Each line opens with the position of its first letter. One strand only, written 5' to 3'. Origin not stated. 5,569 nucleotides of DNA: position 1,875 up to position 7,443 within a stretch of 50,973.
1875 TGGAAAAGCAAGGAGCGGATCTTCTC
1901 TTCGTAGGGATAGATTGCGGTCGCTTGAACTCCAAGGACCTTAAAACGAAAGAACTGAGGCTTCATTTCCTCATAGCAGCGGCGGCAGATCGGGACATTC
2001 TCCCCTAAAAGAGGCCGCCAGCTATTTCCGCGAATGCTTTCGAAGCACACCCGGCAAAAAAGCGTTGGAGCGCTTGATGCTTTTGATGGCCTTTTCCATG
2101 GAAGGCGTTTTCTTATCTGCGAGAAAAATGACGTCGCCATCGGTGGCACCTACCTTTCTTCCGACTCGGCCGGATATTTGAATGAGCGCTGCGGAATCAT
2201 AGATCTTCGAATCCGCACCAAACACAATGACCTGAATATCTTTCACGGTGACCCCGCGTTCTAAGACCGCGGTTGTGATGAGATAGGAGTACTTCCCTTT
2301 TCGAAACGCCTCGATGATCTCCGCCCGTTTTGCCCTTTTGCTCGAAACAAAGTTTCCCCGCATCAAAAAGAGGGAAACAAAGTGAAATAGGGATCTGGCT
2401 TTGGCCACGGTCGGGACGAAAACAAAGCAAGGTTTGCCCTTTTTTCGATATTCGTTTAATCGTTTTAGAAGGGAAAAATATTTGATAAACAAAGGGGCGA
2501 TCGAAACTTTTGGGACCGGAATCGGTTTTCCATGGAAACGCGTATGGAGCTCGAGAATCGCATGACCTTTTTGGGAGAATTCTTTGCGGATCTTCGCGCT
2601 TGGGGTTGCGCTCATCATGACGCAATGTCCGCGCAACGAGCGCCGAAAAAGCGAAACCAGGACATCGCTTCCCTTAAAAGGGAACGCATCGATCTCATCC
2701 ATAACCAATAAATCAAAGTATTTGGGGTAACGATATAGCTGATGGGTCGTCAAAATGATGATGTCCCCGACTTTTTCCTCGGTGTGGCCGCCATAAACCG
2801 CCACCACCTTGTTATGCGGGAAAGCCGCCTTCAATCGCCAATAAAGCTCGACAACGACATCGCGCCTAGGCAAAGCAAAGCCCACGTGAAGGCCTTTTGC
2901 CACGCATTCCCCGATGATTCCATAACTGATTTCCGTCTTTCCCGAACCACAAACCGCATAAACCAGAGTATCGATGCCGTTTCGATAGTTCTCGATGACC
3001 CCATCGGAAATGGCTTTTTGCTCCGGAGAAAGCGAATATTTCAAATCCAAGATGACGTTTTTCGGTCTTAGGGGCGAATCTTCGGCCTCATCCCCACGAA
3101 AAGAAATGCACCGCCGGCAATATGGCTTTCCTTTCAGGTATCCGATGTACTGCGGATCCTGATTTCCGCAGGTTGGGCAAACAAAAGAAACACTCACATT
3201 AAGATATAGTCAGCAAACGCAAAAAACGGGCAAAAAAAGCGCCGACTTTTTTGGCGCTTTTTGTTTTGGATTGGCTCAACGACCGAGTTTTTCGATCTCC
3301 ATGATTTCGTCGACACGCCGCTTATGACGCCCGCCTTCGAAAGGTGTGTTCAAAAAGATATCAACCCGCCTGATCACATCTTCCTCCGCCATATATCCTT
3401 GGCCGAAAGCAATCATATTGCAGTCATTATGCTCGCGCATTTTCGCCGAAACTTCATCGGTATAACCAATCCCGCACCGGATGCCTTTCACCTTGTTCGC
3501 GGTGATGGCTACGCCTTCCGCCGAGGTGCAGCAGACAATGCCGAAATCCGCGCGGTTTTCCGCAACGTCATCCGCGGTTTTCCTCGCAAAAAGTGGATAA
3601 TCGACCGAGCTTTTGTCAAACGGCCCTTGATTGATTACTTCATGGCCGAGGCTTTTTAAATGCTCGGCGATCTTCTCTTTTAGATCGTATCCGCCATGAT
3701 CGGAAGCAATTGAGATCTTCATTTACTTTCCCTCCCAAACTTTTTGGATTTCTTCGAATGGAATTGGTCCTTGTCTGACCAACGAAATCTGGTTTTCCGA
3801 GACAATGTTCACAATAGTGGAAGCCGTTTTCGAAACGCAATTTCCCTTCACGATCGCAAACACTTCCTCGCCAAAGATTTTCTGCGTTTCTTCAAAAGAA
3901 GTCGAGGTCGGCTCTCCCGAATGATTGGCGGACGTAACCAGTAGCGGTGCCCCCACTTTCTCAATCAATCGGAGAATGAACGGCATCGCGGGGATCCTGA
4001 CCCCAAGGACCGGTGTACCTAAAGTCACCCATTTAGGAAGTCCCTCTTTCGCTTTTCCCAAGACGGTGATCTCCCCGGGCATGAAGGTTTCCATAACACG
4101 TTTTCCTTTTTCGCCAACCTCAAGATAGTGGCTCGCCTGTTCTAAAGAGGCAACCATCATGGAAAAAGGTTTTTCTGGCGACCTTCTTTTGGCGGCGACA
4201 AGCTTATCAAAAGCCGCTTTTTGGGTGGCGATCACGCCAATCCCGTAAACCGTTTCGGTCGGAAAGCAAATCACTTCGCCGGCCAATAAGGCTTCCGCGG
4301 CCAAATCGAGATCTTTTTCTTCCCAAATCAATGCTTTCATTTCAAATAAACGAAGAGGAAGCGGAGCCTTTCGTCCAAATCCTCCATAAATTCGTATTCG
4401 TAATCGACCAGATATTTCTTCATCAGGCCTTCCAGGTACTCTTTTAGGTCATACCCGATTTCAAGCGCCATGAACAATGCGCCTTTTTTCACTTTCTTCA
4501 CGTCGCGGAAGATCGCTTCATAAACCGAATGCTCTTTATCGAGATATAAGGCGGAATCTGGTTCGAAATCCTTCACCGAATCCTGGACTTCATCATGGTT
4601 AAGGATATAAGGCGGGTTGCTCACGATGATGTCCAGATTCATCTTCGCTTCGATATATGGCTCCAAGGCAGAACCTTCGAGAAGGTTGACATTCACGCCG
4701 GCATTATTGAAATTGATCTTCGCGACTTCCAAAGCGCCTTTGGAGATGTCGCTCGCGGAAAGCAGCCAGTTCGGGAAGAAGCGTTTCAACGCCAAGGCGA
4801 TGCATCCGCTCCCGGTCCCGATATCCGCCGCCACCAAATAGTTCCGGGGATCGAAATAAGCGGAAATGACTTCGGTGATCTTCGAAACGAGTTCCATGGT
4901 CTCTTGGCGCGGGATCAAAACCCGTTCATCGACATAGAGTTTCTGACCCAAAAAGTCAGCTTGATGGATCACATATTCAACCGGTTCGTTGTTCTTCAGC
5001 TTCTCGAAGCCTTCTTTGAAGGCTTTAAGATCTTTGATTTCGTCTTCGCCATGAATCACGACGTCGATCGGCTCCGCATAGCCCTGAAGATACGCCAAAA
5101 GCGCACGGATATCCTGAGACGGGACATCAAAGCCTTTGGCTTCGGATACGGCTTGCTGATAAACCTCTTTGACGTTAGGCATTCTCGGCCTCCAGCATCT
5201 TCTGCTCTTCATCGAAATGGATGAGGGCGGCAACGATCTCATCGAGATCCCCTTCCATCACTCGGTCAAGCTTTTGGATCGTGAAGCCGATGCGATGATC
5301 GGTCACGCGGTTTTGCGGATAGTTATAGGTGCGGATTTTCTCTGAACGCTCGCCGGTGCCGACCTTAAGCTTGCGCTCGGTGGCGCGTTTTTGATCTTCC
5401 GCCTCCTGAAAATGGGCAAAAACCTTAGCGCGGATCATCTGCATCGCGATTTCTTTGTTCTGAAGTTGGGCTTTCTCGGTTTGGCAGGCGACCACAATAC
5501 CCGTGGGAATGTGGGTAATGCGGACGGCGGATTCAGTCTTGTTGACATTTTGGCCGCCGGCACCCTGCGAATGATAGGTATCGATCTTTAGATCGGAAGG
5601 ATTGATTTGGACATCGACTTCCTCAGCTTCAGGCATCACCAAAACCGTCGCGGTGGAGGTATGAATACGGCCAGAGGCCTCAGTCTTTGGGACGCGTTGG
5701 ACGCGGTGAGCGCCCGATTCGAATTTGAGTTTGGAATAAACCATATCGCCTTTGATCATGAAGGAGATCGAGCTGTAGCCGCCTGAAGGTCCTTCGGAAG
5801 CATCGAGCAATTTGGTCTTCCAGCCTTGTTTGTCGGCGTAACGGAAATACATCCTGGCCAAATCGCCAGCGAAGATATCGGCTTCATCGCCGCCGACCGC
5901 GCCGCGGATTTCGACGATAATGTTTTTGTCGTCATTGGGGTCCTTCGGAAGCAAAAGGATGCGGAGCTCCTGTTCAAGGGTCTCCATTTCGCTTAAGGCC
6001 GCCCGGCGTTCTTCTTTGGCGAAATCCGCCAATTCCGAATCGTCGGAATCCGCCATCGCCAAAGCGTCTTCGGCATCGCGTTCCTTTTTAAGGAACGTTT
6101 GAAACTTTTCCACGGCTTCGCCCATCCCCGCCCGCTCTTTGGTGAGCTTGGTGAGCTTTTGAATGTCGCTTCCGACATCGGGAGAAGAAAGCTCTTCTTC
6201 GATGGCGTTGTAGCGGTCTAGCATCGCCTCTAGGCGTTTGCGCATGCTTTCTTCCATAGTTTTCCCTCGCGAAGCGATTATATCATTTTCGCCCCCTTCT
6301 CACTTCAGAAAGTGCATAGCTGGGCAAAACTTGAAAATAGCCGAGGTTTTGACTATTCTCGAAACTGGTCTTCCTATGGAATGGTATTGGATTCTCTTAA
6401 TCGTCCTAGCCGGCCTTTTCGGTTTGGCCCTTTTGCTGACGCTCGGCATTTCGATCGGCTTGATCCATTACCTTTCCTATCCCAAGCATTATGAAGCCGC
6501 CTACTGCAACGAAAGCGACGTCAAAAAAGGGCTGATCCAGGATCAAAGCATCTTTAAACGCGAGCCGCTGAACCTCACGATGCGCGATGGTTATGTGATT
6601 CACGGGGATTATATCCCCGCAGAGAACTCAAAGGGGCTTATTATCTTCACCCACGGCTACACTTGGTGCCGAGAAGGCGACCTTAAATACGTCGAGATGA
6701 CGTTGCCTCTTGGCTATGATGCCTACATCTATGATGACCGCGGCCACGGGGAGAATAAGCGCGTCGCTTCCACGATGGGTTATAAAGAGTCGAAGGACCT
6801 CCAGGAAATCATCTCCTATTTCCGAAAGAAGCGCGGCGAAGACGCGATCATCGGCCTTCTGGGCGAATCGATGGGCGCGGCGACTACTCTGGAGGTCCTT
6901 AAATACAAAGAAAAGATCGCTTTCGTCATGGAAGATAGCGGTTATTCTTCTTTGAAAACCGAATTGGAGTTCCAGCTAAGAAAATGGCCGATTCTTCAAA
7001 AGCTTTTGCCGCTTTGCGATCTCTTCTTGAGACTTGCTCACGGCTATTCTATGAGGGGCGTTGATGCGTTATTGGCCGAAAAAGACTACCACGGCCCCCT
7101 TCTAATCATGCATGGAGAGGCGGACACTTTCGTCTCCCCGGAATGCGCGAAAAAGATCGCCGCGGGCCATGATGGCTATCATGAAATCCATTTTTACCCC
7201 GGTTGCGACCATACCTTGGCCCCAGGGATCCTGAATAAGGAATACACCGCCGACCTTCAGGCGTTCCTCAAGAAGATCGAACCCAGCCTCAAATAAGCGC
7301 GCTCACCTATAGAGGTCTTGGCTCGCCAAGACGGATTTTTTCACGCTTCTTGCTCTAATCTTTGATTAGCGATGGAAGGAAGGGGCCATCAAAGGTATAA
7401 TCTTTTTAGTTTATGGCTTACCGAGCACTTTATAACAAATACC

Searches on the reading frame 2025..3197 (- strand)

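Call 55: search_protein_families(library=pfam, max_evalue=0.00001, proteins=[window:2025-3197:-])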
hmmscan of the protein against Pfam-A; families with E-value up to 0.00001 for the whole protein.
window:2025-3197:- (391 aa): 3 families
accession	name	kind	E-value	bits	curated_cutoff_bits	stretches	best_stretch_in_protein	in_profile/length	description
PF00271.37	Helicase_C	-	1.2e-13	51.7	23.5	1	245-347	7-108/110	Helicase conserved C-terminal domain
PF00270.35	DEAD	-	1.6e-11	44.6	26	1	67-203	7-164/167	DEAD/DEAH box helicase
PF04851.21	ResIII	-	2.9e-07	31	22.5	1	54-174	2-139/164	Type III restriction enzyme, res subunit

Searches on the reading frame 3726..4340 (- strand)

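Call 74: search_protein_families(library=pfam, max_evalue=0.00001, proteins=[window:3726-4340:-])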
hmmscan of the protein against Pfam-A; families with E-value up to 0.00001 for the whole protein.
window:3726-4340:- (205 aa): 1 family
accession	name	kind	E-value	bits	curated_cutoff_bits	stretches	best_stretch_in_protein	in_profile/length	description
PF01300.24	Sua5_yciO_yrdC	-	7.7e-50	169.3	25.1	1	16-191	1-178/178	Telomere recombination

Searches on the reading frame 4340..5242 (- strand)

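Call 74: search_protein_families(library=pfam, max_evalue=0.00001, proteins=[window:4340-5242:-])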
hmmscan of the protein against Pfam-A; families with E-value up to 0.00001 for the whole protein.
window:4340-5242:- (301 aa): 2 families
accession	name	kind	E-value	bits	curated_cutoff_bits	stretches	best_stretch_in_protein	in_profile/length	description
PF05175.20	MTS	-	3.9e-12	46.6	23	1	137-235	34-131/170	Methyltransferase small domain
PF13649.12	Methyltransf_25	-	1.3e-07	32.7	27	1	139-220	2-83/97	Methyltransferase domain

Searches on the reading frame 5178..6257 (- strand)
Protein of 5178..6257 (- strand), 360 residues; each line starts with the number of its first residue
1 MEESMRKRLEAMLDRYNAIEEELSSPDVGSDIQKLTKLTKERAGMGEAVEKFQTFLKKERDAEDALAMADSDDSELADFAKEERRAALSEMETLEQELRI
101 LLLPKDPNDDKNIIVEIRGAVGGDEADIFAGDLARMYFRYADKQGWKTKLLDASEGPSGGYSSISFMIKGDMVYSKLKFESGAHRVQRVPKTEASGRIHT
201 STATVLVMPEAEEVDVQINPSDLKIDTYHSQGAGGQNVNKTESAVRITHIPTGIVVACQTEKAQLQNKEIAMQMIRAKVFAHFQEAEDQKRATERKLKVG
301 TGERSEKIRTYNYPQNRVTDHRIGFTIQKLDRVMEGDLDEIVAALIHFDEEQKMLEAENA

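Call 55: search_protein_families(library=pfam, max_evalue=0.00001, proteins=[window:5178-6257:-])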
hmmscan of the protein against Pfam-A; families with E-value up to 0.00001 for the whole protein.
window:5178-6257:- (360 aa): 2 families
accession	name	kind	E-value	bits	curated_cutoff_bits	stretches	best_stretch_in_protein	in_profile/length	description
PF03462.23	PCRF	-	1.6e-69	234.1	24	1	14-205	3-194/194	PCRF domain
PF00472.26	RF-1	-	9.7e-42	142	35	1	212-322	1-116/116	RF-1 domain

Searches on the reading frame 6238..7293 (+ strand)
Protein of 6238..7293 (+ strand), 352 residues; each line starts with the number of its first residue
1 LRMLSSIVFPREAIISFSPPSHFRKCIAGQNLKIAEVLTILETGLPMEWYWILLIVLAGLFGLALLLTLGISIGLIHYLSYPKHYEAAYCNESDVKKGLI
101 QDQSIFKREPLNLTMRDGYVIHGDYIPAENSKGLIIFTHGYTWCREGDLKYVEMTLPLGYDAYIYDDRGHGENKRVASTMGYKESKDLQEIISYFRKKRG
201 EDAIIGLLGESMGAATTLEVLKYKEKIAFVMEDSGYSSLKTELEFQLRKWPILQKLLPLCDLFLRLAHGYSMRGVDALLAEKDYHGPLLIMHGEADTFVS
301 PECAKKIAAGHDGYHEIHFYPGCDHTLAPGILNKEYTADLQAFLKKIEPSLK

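Call 75: search_protein_families(library=pfam, max_evalue=0.00001, proteins=[window:6238-7293:+])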
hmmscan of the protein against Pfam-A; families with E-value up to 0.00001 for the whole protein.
window:6238-7293:+ (352 aa): 2 families
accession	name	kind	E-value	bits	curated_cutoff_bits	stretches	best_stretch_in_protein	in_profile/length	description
PF12146.15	Hydrolase_4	-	1e-14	54.9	27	1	130-223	2-96/239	Serine aminopeptidase, S33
PF00561.26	Abhydrolase_1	-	6.5e-06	26.4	25.8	0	135-228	3-95/245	alpha/beta hydrolase fold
